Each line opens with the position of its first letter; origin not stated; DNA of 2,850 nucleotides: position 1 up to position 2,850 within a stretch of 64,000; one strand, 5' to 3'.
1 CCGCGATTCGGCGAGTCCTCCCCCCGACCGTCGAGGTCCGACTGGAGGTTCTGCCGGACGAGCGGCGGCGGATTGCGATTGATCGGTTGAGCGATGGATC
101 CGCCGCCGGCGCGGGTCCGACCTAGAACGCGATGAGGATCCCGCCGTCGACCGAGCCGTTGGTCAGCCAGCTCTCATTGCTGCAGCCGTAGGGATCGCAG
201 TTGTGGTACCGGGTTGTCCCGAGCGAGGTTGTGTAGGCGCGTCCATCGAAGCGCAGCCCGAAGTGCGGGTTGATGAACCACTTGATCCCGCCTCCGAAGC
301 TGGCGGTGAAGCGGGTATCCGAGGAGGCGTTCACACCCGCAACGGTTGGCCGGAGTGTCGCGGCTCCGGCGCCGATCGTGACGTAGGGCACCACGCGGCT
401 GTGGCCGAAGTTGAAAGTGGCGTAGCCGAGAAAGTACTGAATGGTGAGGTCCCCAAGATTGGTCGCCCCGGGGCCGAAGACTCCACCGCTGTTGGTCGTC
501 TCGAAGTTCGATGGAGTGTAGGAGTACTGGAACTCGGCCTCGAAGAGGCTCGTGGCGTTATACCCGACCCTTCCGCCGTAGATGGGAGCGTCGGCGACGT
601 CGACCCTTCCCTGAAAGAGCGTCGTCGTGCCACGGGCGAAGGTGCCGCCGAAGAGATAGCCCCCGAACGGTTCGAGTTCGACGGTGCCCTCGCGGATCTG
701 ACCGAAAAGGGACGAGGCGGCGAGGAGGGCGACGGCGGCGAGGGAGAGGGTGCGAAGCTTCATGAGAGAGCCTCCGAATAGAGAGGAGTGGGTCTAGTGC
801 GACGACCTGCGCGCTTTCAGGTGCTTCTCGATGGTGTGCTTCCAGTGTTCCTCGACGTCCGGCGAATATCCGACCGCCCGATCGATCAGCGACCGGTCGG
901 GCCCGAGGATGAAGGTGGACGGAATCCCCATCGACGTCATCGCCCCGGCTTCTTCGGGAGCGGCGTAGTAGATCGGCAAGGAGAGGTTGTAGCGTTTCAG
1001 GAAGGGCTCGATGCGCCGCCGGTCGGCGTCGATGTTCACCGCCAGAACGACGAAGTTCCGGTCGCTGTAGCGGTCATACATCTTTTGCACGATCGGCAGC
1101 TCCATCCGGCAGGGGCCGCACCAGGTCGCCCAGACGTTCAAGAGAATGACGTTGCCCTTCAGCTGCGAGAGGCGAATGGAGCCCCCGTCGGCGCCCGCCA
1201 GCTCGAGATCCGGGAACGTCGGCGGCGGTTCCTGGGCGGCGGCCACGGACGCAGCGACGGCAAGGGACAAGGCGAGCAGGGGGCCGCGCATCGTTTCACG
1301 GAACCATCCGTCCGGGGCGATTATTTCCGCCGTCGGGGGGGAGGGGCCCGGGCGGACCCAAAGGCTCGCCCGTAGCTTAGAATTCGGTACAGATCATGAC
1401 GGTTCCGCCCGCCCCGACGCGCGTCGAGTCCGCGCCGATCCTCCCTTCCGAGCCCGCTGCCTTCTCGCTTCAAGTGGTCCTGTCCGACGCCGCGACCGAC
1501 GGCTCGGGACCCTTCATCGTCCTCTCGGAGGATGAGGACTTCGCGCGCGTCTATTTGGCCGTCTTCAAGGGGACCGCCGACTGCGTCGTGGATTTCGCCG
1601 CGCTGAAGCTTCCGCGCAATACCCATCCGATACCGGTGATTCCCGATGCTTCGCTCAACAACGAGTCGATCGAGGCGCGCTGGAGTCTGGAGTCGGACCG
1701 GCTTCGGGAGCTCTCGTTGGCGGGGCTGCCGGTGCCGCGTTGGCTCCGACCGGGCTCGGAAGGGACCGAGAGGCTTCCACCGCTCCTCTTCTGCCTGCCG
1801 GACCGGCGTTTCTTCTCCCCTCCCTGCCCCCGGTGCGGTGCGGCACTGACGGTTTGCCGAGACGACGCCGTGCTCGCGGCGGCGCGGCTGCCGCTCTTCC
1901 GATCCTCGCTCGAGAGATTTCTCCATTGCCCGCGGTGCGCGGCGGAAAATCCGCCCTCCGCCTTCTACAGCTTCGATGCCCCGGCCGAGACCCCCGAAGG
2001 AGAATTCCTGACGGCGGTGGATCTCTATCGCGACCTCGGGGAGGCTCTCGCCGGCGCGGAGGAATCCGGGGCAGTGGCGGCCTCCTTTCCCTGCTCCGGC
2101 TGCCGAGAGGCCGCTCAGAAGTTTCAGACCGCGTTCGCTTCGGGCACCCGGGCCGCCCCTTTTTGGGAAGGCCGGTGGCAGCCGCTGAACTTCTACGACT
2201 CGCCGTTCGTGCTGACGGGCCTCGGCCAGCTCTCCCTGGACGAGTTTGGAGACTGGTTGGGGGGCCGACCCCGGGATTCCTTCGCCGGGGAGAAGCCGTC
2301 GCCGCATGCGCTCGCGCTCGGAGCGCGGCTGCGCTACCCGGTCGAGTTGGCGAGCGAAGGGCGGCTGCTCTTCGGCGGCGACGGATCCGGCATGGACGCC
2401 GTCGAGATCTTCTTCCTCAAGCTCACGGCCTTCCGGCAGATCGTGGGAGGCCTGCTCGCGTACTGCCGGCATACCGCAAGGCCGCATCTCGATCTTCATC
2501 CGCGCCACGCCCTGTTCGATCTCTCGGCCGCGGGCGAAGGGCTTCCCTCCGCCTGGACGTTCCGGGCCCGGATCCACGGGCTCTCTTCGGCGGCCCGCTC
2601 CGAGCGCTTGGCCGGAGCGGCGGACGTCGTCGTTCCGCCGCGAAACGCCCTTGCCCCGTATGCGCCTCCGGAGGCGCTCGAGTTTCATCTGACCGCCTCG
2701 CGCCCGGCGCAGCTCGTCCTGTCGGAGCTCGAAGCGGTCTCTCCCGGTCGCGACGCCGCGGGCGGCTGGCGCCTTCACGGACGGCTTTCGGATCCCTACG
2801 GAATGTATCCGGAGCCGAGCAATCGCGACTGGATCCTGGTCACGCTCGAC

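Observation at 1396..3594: Zinc-ribbon protein with a degenerate kinase core upstream of the FHA gene, in a T6SS lacking PpkA/PppA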

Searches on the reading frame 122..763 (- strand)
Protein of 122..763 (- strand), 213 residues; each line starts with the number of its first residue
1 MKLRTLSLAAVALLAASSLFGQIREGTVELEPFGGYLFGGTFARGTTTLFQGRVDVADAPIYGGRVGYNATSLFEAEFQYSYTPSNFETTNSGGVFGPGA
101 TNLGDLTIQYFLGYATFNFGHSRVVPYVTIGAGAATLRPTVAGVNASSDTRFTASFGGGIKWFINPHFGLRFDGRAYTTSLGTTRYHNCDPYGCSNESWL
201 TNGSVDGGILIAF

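Call 3: search_protein_families(library=pfam, proteins=[window:122-763:-], max_evalue=0.1)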
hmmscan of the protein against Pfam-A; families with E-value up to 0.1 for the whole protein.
window:122-763:- (213 aa): 3 families
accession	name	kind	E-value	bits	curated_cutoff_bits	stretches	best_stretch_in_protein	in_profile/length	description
PF13505.12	OMP_b-brl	-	3.1e-14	54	28.7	1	8-179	3-155/175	Outer membrane protein beta-barrel domain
PF05736.17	OprF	-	0.00013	22.3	23.5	1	1-166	1-149/184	OprF membrane domain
PF09411.16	PagL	-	0.00039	21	23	1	94-172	40-111/136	Lipid A 3-O-deacylase (PagL)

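Call 4: search_protein_families(library=ncbifam, proteins=[window:122-763:-], max_evalue=0.1)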
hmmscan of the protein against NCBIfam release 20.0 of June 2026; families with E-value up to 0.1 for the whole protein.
window:122-763:- (213 aa): 3 families
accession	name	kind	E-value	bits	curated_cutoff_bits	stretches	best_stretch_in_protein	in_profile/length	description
TIGR04565.1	OMP_myx_plus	subfamily_domain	2.4e-10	40.7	60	1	55-179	8-137/161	outer membrane beta-barrel domain-containing protein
NF045788.1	Omp38Acinit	equivalog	0.00015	20.9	500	1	54-177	57-181/354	outer membrane protein Omp38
NF052316.1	T9SS_PorG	equivalog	0.0012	18.7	130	1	111-173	89-155/209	type IX secretion system protein PorG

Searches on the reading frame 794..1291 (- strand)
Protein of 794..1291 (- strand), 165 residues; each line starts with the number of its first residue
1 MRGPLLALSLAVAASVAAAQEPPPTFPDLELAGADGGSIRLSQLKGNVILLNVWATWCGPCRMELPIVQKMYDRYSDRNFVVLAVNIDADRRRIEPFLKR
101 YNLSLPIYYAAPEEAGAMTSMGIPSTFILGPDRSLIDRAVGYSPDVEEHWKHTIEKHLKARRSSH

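Call 77: search_protein_families(library=pfam, proteins=[window:794-1291:-], max_evalue=0.1)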
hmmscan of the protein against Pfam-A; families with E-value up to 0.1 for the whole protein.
window:794-1291:- (165 aa): 8 families
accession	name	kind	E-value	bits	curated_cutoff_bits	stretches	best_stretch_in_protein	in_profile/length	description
PF00578.27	AhpC-TSA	-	3.8e-18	66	26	1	26-134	5-120/124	AhpC/TSA family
PF08534.16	Redoxin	-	4.9e-18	65.8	26.6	1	25-144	5-137/148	Redoxin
PF13905.12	Thioredoxin_8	-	4.1e-10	40.3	27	1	46-134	1-93/94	Thioredoxin-like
PF00085.26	Thioredoxin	-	1.5e-08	35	23.5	1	47-91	19-62/103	Thioredoxin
PF00255.25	GSHPx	-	2.6e-05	24.2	27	1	30-85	5-59/108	Glutathione peroxidase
PF13098.12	Thioredoxin_2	-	0.0079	17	27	1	45-145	4-97/104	Thioredoxin-like domain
PF13728.12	TraF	-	0.056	13.7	23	1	41-90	124-170/224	F plasmid transfer operon protein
PF14595.12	Thioredoxin_9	-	0.08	13.3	25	0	42-109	37-102/129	Thioredoxin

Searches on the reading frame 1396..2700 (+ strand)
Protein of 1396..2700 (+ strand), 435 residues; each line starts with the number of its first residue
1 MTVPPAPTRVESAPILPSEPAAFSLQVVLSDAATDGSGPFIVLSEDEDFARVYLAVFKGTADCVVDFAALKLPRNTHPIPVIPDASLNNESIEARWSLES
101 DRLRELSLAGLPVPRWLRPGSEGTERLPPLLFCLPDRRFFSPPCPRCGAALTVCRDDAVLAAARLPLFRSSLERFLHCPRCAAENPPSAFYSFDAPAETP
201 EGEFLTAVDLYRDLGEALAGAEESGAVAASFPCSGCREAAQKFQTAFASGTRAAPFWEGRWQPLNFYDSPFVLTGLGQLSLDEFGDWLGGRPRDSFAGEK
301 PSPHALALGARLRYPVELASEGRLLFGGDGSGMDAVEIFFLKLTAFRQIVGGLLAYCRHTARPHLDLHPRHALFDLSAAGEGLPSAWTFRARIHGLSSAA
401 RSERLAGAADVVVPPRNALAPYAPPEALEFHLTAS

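Call 89: predict_structure(alignment_id=A4)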
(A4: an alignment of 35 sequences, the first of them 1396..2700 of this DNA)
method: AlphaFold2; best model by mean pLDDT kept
length: 435 residues; sequences in the alignment: 35
mean_pLDDT: 79.5   pTM: 0.83
mean pLDDT of the five models: 79.5, 79.0, 77.6, 72.6, 70.5
residues with pLDDT >= 90: 114; 70-90: 223; 50-70: 79; < 50: 19
segments of 3 or more residues with pLDDT < 50: 1-6, 430-435
pLDDT, mean of each block of 10 residues (from residue 1): 49 86 89 65 75 88 85 82 76 84 85 82 74 90 94 96 93 94 88 84 90 89 81 80 79 67 92 88 86 73 75 68 79 88 92 87 72 73 77 69 59 62 54 38
secondary structure, 60 per line:
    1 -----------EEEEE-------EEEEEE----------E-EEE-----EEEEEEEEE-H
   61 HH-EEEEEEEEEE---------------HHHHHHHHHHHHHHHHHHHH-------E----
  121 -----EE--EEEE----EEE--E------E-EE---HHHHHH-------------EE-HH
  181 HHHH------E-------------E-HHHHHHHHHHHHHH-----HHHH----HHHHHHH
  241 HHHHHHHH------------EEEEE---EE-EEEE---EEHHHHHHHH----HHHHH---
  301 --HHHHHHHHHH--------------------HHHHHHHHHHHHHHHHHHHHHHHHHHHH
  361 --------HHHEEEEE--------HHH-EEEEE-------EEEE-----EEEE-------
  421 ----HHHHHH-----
elements in order: E12-16 E24-29 E42-44 E50-58 E64-73 H89-108 E130-133 E138-140 H157-162 H179-184 H207-220 H226-229 H234-248 E261-265 E272-275 H281-288 H293-297 H303-312 H333-360 E372-376 E389-393 E401-404 E410-413 H425-430

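Call 91: fold_search(model_id=the predicted structure, library=pdb)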
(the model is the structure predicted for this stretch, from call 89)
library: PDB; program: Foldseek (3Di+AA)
matches with E <= 10: 238; with E <= 0.001: 0
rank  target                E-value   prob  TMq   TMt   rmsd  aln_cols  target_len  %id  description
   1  6zxd_z                1.7e-01  0.77  0.13  0.19   4.3        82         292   18  Cryo-EM structure of a late human pre-40S ribosomal subunit - State F1 (released 2020-12-02)
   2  7szc_A                2.6e-01  0.15  0.14  0.25  18.4       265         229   12  Crystal Structure Analysis of human PRPK complex with a compound (released 2022-12-14)
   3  1zp9_B                2.7e-01  0.69  0.13  0.22   5.4        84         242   23  Crystal Structure of full-legnth A.fulgidus Rio1 Serine Kinase bound to ATP and Mn2+ ions. (released 2005-08-02)
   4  1zth_B                3.1e-01  0.69  0.13  0.22   5.2        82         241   23  Crystal Structure of A.fulgidus Rio1 serine protein kinase bound to ADP and Manganese ion (released 2005-07-19)
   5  6wqx_C                3.8e-01  0.69  0.14  0.25   4.2        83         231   17  Human PRPK-TPRKB complex (released 2021-02-17)
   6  6hk6_A                4.8e-01  0.21  0.12  0.16   5.3        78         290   18  Human RIOK2 bound to inhibitor (released 2018-10-24)
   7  8zdc_p                5.1e-01  0.57  0.15  0.16   4.7       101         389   17  Cryo-EM structure of the human ubiquitylated pre-40S ribosome with RIOK3 (released 2025-02-12)
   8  1zth_D                5.4e-01  0.51  0.12  0.22   7.3        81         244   22  Crystal Structure of A.fulgidus Rio1 serine protein kinase bound to ADP and Manganese ion (released 2005-07-19)
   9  1zth_A                5.4e-01  0.51  0.13  0.22   8.6        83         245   20  Crystal Structure of A.fulgidus Rio1 serine protein kinase bound to ADP and Manganese ion (released 2005-07-19)
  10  1zth_C                5.7e-01  0.54  0.13  0.22   5.4        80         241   19  Crystal Structure of A.fulgidus Rio1 serine protein kinase bound to ADP and Manganese ion (released 2005-07-19)
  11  2cnq                  6.4e-01  0.08  0.10  0.14  13.5       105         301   11  Atomic resolution structure of SAICAR-synthase from Saccharomyces cerevisiae complexed with ADP, AICAR, succinate (released 2006-06-08)
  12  6hk6_F                6.8e-01  0.18  0.12  0.16   5.3        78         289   18  Human RIOK2 bound to inhibitor (released 2018-10-24)
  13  4x7n                  6.8e-01  0.08  0.10  0.14   9.1        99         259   20  Co-crystal Structure of PERK bound to 4-[2-amino-4-methyl-3-(2-methylquinolin-6-yl)benzoyl]-1-methyl-2,5-diphenyl-1,2-di (released 2015-01-28)
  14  6hk6_E                7.2e-01  0.33  0.12  0.17   5.1        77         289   17  Human RIOK2 bound to inhibitor (released 2018-10-24)
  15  6hk6_I                7.2e-01  0.18  0.12  0.16   5.3        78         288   18  Human RIOK2 bound to inhibitor (released 2018-10-24)
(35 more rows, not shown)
